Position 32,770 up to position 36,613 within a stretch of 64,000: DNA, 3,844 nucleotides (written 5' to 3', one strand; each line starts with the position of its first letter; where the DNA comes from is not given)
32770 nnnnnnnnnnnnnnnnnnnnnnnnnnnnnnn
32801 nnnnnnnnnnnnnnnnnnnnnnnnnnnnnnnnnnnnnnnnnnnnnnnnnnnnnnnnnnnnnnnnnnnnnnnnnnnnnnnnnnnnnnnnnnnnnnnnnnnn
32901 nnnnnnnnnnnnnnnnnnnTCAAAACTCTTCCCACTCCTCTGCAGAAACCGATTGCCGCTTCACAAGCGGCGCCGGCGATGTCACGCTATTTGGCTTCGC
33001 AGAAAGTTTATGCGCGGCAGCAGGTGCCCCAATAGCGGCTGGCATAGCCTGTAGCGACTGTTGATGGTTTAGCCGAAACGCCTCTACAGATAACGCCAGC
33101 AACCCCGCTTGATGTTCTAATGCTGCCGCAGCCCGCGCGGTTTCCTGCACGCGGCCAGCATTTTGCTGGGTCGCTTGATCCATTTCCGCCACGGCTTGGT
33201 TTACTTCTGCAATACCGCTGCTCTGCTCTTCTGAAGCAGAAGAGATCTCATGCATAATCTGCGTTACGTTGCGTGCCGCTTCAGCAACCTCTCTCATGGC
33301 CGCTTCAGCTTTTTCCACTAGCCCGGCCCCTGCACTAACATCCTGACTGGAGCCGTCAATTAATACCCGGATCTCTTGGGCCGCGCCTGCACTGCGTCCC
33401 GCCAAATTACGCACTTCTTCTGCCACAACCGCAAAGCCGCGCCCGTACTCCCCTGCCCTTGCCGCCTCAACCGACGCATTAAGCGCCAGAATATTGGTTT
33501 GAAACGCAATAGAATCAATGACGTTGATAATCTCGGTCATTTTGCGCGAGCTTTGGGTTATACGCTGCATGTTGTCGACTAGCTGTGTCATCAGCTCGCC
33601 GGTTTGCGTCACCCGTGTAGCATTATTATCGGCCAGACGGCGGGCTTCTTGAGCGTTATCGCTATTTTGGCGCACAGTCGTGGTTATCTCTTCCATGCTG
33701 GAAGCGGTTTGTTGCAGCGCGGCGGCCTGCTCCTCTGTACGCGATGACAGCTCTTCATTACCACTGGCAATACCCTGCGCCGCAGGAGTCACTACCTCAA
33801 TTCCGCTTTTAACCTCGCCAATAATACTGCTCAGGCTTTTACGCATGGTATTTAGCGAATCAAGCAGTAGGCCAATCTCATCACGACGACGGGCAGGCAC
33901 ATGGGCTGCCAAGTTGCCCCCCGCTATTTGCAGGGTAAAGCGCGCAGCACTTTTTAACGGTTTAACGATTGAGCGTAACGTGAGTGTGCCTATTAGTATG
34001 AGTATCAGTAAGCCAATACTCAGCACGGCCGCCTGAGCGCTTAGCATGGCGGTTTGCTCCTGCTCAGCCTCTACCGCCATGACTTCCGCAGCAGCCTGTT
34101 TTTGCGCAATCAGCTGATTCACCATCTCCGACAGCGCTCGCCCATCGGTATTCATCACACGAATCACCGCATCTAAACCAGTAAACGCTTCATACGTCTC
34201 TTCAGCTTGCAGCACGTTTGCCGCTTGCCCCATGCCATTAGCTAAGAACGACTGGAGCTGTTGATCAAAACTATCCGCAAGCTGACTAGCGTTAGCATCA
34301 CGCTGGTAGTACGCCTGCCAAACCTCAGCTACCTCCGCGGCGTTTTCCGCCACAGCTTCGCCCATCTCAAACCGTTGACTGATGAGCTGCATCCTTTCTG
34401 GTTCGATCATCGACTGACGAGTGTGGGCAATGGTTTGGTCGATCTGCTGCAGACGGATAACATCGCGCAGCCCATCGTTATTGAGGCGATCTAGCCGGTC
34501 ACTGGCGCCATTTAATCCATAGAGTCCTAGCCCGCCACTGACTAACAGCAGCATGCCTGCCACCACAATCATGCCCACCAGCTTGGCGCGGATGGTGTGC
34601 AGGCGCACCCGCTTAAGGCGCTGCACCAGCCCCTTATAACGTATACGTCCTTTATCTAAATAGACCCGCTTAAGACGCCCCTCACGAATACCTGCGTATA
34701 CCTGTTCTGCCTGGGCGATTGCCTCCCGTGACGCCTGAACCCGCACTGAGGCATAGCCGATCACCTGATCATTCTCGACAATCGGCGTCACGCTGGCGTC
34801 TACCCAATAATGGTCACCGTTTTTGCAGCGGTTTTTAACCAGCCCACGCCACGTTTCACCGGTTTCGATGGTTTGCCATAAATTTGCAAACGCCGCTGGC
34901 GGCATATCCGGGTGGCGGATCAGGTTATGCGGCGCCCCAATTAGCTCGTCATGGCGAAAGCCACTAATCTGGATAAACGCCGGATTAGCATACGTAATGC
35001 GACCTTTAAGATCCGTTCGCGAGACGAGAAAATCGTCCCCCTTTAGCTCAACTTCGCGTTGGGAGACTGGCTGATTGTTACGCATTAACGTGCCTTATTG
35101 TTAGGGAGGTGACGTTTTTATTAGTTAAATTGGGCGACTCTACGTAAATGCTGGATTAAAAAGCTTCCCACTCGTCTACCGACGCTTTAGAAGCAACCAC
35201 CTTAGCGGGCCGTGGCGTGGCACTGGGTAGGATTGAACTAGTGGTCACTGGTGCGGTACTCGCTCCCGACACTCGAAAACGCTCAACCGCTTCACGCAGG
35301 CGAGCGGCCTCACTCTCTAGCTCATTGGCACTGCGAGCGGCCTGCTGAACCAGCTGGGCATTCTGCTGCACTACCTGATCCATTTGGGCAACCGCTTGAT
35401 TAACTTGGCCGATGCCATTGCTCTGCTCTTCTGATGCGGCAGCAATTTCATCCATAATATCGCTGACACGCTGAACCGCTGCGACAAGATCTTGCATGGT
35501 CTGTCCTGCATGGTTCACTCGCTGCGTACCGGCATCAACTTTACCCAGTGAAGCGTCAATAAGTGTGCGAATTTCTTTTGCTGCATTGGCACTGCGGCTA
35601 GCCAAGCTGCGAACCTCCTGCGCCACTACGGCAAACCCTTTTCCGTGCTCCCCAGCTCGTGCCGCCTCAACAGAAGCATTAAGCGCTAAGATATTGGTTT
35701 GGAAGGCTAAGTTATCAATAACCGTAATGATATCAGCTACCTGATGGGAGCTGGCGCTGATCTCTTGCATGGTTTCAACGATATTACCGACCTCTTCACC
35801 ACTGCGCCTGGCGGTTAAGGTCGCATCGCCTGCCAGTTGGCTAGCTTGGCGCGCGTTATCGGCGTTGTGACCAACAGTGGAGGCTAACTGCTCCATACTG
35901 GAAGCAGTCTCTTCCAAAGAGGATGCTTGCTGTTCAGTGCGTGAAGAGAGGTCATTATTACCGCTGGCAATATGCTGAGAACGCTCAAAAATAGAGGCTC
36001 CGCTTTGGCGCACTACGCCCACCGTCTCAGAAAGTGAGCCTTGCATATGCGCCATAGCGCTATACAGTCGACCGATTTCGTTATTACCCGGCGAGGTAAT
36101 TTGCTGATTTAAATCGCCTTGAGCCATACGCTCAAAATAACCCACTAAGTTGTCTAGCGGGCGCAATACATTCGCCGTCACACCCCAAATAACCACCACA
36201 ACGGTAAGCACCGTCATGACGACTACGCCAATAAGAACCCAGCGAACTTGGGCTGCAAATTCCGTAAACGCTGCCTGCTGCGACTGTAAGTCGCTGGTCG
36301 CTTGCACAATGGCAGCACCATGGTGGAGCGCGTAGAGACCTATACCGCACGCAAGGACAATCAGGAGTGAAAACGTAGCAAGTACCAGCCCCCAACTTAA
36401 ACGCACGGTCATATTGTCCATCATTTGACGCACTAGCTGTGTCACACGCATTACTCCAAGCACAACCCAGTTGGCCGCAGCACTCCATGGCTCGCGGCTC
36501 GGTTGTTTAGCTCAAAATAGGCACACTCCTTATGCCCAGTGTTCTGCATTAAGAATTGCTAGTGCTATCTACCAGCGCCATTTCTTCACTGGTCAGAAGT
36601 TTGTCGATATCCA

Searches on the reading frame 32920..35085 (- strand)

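Call 57: search_protein_families(library=pfam, proteins=[window:32920-35085:-], max_evalue=0.00001)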
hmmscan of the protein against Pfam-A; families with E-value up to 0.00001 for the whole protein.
window:32920-35085:- (721 aa): 8 families
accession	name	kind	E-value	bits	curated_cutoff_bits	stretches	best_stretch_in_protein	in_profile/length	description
PF00015.26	MCPsignal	-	1.3e-48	165.5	34.6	1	485-638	4-171/172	Methyl-accepting chemotaxis protein (MCP) signalling domain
PF08447.18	PAS_3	-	3.5e-16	59.7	25.6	1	31-114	2-88/89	PAS fold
PF02203.21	TarH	-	7.3e-13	49.2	25.2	1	164-304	6-151/177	Tar ligand binding domain homologue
PF13426.13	PAS_9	-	2.5e-12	47.4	27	1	19-110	4-92/103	PAS domain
PF00672.30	HAMP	-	2.1e-10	41.2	25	1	369-419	2-52/53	HAMP domain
PF00989.32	PAS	-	2.4e-10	40.9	22.6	1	24-110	17-105/113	PAS fold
PF12729.13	4HB_MCP_1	-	1.3e-09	38.3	27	1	164-329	3-162/181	Four helix bundle sensory module for signal transduction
PF08448.16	PAS_4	-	3e-06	27.9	23.1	0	24-111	11-98/110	PAS fold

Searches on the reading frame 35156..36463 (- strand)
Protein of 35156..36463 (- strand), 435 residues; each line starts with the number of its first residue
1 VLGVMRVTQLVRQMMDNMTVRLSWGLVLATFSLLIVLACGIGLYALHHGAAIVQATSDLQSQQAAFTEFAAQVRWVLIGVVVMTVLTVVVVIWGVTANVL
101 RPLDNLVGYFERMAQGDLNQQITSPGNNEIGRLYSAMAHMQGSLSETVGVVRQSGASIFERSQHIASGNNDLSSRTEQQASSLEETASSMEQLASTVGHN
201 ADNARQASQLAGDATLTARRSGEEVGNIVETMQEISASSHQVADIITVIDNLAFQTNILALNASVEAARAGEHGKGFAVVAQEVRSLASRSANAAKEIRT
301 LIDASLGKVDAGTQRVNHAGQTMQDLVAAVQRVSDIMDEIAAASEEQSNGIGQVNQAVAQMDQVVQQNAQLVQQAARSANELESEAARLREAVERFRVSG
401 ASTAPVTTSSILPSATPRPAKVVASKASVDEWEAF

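Call 57: search_protein_families(library=pfam, proteins=[window:35156-36463:-], max_evalue=0.00001)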
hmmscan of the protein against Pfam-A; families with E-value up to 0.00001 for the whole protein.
window:35156-36463:- (435 aa): 2 families
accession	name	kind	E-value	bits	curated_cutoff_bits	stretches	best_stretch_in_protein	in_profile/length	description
PF00015.26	MCPsignal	-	3.5e-54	183.7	34.6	1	209-365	2-172/172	Methyl-accepting chemotaxis protein (MCP) signalling domain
PF00672.30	HAMP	-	5.7e-11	43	25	1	96-145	3-52/53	HAMP domain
